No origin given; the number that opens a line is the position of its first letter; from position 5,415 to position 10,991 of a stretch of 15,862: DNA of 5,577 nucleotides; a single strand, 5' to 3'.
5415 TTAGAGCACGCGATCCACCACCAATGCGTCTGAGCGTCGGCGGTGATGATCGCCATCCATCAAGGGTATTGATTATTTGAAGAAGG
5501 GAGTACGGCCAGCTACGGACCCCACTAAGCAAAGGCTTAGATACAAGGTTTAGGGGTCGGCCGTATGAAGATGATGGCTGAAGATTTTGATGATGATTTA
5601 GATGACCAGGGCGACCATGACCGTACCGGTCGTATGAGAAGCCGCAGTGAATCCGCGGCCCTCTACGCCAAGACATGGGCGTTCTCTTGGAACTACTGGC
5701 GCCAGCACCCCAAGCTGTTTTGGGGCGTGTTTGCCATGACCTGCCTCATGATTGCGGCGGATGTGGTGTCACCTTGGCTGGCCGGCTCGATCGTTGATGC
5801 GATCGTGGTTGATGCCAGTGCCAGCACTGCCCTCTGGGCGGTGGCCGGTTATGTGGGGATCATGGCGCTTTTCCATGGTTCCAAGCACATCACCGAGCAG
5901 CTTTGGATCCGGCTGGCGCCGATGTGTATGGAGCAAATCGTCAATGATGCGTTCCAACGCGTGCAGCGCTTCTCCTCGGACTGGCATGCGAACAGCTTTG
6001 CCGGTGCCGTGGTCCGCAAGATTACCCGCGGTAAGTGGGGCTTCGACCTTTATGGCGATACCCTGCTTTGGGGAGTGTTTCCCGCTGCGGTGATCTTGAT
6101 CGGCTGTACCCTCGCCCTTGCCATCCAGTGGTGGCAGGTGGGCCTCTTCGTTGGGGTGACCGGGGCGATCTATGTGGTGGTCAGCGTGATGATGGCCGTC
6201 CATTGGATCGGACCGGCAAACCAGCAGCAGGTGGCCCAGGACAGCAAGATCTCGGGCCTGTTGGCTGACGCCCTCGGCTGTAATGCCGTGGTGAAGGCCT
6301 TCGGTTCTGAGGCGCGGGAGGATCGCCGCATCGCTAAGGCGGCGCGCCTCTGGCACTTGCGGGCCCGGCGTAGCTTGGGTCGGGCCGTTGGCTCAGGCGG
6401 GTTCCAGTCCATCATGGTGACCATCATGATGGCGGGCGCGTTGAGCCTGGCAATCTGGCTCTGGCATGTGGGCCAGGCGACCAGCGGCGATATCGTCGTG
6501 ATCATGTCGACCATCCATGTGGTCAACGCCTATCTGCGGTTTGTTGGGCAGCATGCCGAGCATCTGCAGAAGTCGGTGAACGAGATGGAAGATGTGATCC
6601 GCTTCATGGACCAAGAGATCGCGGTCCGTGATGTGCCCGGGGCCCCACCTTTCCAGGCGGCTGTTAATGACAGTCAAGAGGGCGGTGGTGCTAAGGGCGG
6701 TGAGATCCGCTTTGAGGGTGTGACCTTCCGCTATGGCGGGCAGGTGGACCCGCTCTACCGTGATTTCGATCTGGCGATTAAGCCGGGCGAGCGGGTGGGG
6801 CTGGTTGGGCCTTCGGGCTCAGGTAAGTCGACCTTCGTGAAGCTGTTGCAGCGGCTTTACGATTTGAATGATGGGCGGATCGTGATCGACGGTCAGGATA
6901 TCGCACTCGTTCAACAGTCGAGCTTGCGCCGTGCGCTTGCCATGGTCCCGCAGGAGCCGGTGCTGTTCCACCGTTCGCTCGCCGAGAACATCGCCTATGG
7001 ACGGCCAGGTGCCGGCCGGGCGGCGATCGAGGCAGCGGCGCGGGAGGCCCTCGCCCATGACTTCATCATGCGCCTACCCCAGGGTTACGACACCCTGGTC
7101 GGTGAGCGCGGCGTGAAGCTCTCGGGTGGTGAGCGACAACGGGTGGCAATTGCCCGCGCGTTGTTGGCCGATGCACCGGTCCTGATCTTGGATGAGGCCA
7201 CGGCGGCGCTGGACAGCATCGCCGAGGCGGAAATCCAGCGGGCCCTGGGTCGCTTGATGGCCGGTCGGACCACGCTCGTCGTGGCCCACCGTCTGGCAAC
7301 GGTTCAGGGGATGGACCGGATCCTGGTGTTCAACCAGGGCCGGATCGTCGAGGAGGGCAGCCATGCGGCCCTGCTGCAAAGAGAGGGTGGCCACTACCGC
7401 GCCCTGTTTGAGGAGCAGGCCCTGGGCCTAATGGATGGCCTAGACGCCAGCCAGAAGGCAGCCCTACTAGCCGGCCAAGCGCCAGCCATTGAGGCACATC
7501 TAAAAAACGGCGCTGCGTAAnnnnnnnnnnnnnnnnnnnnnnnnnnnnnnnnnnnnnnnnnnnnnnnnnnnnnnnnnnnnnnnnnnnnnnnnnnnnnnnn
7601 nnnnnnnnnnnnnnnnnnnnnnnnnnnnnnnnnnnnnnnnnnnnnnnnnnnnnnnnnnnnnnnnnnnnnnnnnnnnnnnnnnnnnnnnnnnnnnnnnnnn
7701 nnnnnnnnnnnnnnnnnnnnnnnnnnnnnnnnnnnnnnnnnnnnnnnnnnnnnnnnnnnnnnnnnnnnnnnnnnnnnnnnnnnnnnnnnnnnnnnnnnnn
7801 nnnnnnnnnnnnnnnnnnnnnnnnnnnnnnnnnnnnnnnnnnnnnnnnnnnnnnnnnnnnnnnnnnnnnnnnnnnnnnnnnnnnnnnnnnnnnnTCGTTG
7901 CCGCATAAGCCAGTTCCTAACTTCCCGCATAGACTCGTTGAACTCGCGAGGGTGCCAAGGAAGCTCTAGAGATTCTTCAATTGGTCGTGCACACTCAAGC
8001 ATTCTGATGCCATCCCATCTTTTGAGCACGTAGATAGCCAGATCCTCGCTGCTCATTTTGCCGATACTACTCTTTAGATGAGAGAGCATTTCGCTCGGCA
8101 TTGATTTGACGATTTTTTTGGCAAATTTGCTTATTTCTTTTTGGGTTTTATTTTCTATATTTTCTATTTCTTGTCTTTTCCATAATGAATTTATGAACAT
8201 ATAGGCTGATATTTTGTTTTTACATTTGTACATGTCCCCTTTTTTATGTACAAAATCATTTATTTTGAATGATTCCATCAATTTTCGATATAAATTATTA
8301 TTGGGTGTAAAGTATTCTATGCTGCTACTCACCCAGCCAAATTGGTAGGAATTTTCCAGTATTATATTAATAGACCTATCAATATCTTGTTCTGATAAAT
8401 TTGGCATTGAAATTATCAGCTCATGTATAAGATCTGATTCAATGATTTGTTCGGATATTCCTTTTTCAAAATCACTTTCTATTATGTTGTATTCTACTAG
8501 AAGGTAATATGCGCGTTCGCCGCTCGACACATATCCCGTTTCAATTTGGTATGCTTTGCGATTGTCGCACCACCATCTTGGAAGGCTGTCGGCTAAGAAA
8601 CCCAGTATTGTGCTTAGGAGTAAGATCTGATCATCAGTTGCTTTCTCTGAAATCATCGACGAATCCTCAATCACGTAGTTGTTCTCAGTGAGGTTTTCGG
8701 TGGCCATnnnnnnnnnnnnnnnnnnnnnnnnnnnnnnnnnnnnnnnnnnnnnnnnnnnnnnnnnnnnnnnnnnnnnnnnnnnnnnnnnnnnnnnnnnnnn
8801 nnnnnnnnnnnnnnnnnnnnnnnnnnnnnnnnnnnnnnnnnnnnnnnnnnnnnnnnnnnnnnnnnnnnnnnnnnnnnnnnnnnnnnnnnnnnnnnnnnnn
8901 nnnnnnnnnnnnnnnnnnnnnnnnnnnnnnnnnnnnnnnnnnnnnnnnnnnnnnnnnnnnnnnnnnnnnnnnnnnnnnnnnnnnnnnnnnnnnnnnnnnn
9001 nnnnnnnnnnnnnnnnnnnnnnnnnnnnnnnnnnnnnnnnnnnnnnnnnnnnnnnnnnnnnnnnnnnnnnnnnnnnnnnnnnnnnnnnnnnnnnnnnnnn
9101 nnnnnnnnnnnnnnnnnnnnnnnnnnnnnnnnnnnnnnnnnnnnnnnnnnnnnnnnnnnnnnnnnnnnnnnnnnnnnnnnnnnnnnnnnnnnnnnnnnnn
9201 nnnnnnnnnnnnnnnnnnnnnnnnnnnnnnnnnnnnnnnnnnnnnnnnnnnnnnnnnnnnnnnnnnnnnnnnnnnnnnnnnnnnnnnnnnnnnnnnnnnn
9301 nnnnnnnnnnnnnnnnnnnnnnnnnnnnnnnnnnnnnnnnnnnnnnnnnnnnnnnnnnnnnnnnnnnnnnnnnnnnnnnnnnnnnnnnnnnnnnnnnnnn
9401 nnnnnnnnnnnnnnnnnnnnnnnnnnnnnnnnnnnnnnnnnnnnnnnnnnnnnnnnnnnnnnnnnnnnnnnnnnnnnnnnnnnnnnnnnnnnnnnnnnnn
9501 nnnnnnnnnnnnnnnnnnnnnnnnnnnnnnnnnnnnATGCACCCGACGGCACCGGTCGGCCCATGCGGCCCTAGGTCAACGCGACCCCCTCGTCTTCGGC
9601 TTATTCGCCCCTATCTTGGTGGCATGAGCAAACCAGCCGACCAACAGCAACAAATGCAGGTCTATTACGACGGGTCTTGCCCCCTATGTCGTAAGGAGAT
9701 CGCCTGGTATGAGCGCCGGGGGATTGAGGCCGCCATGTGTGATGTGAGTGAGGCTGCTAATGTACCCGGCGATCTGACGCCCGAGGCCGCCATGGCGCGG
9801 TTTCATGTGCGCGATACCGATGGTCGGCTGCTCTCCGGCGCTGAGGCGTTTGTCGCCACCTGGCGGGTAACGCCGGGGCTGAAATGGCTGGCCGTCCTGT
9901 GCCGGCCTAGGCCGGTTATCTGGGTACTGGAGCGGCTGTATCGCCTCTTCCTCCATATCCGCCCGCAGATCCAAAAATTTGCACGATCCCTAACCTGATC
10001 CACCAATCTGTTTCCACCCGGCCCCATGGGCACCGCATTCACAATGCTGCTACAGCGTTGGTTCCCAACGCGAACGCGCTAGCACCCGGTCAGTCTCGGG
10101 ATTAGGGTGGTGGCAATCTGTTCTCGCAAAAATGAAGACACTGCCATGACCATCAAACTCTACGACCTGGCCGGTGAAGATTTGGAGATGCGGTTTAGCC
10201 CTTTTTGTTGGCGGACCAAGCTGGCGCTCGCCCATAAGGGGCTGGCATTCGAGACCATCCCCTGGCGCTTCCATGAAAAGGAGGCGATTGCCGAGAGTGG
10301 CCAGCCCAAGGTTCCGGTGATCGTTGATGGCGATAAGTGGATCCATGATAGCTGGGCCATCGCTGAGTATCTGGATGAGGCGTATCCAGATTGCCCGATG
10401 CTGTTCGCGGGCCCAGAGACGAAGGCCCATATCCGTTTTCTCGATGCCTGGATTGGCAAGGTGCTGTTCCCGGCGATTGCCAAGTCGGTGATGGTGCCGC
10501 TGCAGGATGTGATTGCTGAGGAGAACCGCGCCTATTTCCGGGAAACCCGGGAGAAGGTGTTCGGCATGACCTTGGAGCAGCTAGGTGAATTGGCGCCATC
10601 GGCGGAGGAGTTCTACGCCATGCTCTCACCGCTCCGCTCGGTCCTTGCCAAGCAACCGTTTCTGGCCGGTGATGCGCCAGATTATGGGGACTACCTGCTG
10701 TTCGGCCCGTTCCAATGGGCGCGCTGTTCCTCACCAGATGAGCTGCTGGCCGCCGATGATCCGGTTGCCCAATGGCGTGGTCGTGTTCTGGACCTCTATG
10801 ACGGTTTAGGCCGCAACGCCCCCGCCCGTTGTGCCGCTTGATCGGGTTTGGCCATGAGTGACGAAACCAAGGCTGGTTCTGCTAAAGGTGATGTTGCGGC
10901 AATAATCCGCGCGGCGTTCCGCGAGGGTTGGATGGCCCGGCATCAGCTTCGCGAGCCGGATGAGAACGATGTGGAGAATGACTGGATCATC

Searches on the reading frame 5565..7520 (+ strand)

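Call 6: search_protein_families(library=pfam, proteins=[window:5565-7520:+], max_evalue=0.01)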
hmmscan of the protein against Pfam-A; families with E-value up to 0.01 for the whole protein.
window:5565-7520:+ (651 aa): 10 families
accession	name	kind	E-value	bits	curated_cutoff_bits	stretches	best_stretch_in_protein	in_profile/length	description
PF00005.33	ABC_tran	-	1.1e-32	114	25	1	399-547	2-137/137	ABC transporter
PF00664.28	ABC_membrane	-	8.2e-19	68.8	28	1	59-321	8-271/274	ABC transporter transmembrane region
PF02463.25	SMC_N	-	5e-06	26.5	40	1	463-587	135-209/220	RecF/RecN/SMC N terminal domain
PF13191.12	AAA_16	-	0.00088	20.2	32.6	1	409-551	25-147/167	AAA ATPase domain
PF13304.12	AAA_21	-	0.00095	19.8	27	0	412-437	3-26/304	AAA domain, putative AbiEii toxin, Type IV TA system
PF13401.12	AAA_22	-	0.0011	19.7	27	0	413-549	10-96/130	AAA domain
PF07728.20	AAA_5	-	0.0011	19.4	22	0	413-433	4-24/139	AAA domain (dynein-related subfamily)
PF00004.35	AAA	-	0.0034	18.3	21.2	0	413-433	3-23/131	ATPase family associated with various cellular activities (AAA)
PF09818.15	ABC_ATPase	-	0.0047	16.4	23.2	0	499-570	139-210/283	P-loop domain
PF13555.12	AAA_29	-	0.0065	16.6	27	0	403-425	17-39/61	P-loop containing region of AAA domain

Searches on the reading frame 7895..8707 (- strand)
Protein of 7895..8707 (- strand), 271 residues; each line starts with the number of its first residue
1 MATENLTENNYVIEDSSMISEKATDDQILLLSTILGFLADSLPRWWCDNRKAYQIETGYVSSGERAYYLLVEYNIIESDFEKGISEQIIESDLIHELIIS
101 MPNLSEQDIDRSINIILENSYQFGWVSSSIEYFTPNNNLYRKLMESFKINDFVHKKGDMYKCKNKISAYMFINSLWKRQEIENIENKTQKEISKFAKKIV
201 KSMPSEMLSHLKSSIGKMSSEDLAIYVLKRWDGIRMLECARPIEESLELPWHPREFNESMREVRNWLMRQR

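Call 49: search_protein_families(library=phrogs, proteins=[window:7895-8707:-], max_evalue=0.01)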
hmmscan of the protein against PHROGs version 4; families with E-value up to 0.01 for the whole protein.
window:7895-8707:- (271 aa): 0 families

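Call 50: search_protein_families(library=ncbifam, proteins=[window:7895-8707:-], max_evalue=0.01)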
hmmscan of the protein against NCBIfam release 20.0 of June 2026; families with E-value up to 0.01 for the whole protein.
window:7895-8707:- (271 aa): 0 families

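Call 55: find_homologous_proteins(query=window:7895-8707:-, max_evalue=0.001)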
Query window:7895-8707:- (271 aa): 1 proteins with E <= 0.001 among 427 candidates.
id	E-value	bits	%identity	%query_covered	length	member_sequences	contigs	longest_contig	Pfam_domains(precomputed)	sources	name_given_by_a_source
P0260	3.8e-97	343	93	64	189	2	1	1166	-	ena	-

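Call 56: find_encoding_contigs(protein=P0260, flank=3000, max_places=3)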
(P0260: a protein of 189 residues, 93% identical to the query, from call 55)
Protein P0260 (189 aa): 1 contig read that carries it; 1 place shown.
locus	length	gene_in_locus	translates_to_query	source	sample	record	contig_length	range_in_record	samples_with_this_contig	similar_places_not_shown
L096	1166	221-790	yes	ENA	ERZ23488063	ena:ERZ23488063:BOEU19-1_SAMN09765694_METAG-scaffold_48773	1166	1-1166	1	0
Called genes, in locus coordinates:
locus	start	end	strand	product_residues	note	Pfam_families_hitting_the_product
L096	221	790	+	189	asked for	-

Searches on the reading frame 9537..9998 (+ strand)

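Call 6: search_protein_families(library=pfam, proteins=[window:9537-9998:+], max_evalue=0.01)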
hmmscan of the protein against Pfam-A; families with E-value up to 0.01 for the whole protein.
window:9537-9998:+ (153 aa): 1 family
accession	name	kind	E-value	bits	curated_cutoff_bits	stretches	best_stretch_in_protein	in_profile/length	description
PF04134.17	DCC1-like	-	8e-20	72.6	27.8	1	42-146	1-111/113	DCC1-like thiol-disulfide oxidoreductase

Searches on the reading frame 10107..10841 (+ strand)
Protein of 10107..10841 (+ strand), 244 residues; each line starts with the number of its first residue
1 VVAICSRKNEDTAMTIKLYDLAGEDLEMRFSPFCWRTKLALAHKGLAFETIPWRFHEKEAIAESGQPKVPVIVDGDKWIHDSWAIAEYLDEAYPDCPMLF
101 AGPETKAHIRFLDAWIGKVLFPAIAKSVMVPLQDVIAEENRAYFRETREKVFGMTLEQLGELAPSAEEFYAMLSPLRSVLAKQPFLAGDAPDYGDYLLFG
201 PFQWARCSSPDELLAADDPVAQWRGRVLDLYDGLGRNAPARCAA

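Call 6: search_protein_families(library=pfam, proteins=[window:10107-10841:+], max_evalue=0.01)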
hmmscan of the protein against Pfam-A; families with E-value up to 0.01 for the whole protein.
window:10107-10841:+ (244 aa): 8 families
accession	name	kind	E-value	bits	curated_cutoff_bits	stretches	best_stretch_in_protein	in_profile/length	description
PF22041.1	GST_C_7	-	5.4e-15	56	27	1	111-212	5-115/140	Glutathione S-transferase, C-terminal domain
PF13417.12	GST_N_3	-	5.6e-15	55.9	22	1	27-95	3-73/75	Glutathione S-transferase, N-terminal domain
PF13409.12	GST_N_2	-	1.4e-14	54.9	25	1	30-91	1-69/70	Glutathione S-transferase, N-terminal domain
PF02798.26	GST_N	-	1.1e-09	38.9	20.9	1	27-91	7-76/76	Glutathione S-transferase, N-terminal domain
PF13410.11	GST_C_2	-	1.6e-05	25.3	24.9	1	165-224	7-67/69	Glutathione S-transferase, C-terminal domain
PF00043.30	GST_C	-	0.00076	20.1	20.7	1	166-216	28-78/93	Glutathione S-transferase, C-terminal domain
PF00462.30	Glutaredoxin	-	0.0023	18.5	22.9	1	32-76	10-57/60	Glutaredoxin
PF17172.10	GST_N_4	-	0.0033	18.5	30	1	47-125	11-90/99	Glutathione S-transferase N-terminal domain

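Call 41: find_related_loci(query=window:10107-10838:+, collection=metagenome_contigs, flank=6000)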
Query window:10107-10838:+ (244 aa) in metagenome_contigs; peptide patterns used: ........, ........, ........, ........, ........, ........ (x = any residue, [..] = any of these).
153 stretches matched a pattern; 10 encode a relative of the query (tblastn E <= 1e-3); 10 distinct loci.
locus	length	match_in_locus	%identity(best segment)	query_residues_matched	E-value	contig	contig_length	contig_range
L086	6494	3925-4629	55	10-243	1e-82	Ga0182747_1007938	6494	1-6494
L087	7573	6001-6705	55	10-243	1e-82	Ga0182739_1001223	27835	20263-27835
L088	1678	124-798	55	14-238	9e-80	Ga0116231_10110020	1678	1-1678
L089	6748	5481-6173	50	11-240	2e-74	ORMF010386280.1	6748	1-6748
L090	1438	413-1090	51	15-238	7e-74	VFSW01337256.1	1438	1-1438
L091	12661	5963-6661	49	8-240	3e-69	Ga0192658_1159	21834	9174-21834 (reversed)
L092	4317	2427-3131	43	7-240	2e-60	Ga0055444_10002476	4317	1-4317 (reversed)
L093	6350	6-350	50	124-234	5e-30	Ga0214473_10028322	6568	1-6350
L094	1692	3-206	60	173-240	4e-22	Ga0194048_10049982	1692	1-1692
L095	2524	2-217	57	169-240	9e-22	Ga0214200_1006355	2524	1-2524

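Call 68: find_encoding_contigs(protein=window:10107-10838:+, flank=3000, max_places=10)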
Protein window:10107-10838:+ (244 aa): 1 contig read that carries it; 1 place shown.
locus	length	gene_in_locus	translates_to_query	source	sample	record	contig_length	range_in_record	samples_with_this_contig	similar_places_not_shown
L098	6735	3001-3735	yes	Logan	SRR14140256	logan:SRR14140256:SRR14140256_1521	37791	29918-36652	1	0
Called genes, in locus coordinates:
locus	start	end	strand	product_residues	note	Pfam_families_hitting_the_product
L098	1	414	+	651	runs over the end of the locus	PF00664:ABC_membrane, PF00005:ABC_tran, PF02463:SMC_N (faint)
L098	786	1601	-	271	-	-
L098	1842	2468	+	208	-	-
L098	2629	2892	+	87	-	PF04134:DCC1-like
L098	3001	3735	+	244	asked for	PF02798:GST_N, PF13409:GST_N_2, PF13417:GST_N_3, PF22041:GST_C_7, PF13410:GST_C_2 (weak)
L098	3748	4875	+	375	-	PF13489:Methyltransf_23, PF05958:tRNA_U5-meth_tr (weak), PF08241:Methyltransf_11, PF08242:Methyltransf_12, PF13649:Methyltransf_25, PF13847:Methyltransf_31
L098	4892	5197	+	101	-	PF03992:ABM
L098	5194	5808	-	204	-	PF20026:DUF6434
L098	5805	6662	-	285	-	PF00135:COesterase (faint), PF01738:DLH (faint), PF20434:BD-FAE, PF00561:Abhydrolase_1 (faint), PF07859:Abhydrolase_3, PF12146:Hydrolase_4 (faint), PF00326:Peptidase_S9 (faint)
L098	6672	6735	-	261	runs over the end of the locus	PF05853:BKACE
